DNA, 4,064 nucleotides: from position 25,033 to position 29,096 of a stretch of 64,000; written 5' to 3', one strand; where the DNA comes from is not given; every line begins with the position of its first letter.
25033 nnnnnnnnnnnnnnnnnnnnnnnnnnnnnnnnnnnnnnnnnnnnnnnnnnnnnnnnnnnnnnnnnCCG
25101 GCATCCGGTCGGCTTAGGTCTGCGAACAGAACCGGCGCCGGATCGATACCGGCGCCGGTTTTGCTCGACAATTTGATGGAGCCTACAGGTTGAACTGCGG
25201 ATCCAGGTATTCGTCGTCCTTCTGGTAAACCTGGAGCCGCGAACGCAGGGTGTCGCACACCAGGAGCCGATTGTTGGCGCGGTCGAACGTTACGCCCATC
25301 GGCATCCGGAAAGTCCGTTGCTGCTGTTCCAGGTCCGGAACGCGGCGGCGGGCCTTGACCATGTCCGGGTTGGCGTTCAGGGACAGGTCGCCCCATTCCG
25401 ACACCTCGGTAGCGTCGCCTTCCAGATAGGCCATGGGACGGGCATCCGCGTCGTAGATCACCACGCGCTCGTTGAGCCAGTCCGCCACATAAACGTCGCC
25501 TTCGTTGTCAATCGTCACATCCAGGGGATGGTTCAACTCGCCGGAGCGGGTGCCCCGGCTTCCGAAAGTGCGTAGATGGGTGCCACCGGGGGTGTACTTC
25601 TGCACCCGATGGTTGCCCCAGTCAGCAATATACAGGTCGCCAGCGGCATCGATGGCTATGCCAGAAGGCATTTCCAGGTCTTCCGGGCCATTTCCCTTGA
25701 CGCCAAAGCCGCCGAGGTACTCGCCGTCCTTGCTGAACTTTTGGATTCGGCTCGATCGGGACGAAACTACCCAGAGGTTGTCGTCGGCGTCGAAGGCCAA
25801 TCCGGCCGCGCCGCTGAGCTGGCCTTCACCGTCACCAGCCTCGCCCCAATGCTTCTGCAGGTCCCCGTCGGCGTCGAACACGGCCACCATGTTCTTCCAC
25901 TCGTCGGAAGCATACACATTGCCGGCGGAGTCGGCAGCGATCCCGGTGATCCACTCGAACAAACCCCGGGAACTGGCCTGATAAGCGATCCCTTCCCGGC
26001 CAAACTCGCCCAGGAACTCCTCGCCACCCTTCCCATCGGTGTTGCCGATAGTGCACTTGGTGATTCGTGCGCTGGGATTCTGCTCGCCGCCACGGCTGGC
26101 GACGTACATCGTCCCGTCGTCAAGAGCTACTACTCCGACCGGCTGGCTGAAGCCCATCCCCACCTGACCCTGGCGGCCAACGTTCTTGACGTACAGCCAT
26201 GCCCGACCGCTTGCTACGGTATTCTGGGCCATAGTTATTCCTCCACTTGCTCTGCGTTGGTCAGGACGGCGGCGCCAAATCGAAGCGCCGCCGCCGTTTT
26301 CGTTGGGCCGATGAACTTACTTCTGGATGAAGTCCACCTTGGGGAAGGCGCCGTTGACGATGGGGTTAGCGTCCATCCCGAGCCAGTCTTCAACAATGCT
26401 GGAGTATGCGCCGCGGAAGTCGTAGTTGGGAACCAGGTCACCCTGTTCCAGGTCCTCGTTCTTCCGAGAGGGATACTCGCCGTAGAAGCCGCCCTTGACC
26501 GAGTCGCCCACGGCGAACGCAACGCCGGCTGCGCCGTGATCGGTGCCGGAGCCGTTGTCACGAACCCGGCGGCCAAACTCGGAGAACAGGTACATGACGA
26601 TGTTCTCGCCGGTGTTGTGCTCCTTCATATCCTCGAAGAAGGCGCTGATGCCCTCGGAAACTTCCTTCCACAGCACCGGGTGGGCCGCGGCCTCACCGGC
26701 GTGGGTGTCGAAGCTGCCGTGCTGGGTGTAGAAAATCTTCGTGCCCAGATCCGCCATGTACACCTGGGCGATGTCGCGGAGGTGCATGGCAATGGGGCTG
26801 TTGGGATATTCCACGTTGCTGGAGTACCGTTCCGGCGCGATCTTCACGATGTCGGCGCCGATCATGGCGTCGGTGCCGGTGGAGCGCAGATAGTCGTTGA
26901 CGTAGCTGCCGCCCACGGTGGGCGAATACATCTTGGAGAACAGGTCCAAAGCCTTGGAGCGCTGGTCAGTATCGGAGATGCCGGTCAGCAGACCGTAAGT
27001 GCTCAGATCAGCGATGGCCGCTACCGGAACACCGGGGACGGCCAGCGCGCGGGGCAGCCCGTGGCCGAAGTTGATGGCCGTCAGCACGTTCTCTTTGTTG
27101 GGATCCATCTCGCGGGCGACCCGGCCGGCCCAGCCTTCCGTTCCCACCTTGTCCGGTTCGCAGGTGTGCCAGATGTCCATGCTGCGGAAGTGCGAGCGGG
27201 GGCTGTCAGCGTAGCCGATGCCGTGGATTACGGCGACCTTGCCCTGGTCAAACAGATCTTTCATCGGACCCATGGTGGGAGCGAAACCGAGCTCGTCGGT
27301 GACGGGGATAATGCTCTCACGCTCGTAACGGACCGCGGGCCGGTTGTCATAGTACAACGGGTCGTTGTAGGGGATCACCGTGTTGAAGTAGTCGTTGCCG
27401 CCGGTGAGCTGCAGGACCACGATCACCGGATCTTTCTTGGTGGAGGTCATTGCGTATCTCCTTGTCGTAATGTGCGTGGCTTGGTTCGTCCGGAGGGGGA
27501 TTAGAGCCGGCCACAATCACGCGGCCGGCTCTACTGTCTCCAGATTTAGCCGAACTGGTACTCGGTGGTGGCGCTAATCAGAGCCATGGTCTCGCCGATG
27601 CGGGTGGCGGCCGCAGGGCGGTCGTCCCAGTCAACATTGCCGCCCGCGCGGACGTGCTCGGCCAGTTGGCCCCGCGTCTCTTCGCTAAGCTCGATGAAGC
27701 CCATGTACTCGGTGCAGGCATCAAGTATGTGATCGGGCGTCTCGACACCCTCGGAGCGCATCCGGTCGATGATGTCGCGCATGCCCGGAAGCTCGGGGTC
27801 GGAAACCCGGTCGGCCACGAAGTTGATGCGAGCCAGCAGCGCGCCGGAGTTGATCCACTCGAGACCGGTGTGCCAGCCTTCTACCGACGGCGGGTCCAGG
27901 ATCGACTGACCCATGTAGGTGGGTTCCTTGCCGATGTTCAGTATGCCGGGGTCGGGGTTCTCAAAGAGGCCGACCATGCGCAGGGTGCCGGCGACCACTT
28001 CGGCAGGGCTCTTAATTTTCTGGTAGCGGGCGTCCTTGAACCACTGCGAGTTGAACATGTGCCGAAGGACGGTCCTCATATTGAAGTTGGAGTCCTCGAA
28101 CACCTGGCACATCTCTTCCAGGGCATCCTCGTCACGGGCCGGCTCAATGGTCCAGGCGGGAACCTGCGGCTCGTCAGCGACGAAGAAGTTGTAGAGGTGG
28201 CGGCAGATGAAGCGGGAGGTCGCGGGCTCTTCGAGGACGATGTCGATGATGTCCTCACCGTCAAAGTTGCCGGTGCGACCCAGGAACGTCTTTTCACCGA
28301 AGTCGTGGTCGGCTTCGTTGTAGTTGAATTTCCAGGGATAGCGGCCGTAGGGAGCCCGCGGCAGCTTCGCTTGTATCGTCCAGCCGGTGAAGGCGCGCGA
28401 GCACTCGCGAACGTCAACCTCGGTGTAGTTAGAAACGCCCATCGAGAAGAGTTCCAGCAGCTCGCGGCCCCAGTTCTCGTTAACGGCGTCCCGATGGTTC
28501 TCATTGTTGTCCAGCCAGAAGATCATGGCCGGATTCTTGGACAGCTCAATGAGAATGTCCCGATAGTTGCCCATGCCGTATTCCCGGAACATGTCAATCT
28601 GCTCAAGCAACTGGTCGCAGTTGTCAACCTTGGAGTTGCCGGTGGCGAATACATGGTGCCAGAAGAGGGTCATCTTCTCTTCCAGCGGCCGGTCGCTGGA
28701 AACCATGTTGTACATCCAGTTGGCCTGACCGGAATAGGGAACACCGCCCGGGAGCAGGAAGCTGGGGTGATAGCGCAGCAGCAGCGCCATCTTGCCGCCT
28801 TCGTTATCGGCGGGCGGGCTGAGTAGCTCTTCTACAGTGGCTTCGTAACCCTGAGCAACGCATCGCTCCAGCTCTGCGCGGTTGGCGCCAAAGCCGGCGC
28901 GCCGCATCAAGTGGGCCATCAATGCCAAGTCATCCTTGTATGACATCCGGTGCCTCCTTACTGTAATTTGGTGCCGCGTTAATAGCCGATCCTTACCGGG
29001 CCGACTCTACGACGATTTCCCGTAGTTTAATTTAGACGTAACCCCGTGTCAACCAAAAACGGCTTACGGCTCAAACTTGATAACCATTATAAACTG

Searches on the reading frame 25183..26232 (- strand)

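Call 10: search_protein_families(library=pfam, proteins=[window:25183-26232:-], max_evalue=0.001)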
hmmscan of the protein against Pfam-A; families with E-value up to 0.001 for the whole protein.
window:25183-26232:- (349 aa): 8 families
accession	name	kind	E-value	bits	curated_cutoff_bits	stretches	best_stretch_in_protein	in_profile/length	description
PF01436.27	NHL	-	5e-33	111.9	20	2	188-213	3-28/28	NHL repeat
PF08450.18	SGL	-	9.9e-15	55.2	26.3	1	185-222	182-219/246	SMP-30/Gluconolactonase/LRE-like region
PF13449.12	Phytase-like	-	2.3e-08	34.7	27.6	0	97-129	72-104/284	Esterase-like activity of phytase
PF17170.10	DUF5128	-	1.7e-07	31.2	22.9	0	149-213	52-117/321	6-bladed beta-propeller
PF24684.1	Vgb_lyase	-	2.7e-07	30.2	50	1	98-252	144-283/290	Virginiamycin B lyase family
PF06739.17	SBBP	-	6.2e-07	29.7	20.5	0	94-107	14-27/38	Beta-propeller repeat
PF06977.17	SdiA-regulated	-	0.00016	21.3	21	0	139-203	171-239/249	SdiA-regulated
PF25021.1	TEN_NHL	-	0.00028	20.4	27.1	0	186-211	329-354/357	Teneurin NHL domain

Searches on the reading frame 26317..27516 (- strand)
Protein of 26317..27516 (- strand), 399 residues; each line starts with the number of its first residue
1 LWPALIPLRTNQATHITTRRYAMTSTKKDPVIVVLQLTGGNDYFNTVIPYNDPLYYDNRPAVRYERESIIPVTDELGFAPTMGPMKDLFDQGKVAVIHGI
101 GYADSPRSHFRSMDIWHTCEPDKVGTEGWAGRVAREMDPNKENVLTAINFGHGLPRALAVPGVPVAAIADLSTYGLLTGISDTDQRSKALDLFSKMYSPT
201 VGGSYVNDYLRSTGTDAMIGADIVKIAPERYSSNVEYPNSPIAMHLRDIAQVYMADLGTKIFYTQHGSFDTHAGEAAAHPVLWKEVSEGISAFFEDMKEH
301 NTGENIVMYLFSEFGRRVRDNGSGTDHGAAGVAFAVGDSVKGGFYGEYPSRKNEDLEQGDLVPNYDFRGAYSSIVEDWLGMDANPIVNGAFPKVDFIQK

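Call 10: search_protein_families(library=pfam, proteins=[window:26317-27516:-], max_evalue=0.001)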
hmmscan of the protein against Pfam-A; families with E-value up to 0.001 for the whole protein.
window:26317-27516:- (399 aa): 1 family
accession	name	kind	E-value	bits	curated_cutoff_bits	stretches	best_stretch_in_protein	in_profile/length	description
PF07394.17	DUF1501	-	1.9e-20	73.8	27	1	250-357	235-345/390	Protein of unknown function (DUF1501)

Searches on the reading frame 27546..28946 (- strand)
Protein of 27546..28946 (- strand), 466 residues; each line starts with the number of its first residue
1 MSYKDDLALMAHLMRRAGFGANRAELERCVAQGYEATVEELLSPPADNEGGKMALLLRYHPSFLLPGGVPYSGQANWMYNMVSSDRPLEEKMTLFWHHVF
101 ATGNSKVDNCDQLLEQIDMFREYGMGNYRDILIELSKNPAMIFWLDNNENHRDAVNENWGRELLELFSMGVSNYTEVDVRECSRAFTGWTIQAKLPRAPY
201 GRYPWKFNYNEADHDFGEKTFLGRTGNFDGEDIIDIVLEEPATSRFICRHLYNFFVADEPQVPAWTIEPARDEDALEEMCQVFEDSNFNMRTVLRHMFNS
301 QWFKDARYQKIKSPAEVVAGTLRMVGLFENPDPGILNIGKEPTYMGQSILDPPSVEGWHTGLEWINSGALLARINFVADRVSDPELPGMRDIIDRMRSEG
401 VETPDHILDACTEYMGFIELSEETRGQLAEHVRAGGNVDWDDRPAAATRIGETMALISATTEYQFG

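Call 10: search_protein_families(library=pfam, proteins=[window:27546-28946:-], max_evalue=0.001)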
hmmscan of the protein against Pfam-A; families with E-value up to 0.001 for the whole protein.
window:27546-28946:- (466 aa): 1 family
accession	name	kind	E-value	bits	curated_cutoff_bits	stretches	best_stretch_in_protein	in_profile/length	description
PF08811.16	DUF1800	-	3e-101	340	26.1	1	12-464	1-418/419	Protein of unknown function (DUF1800)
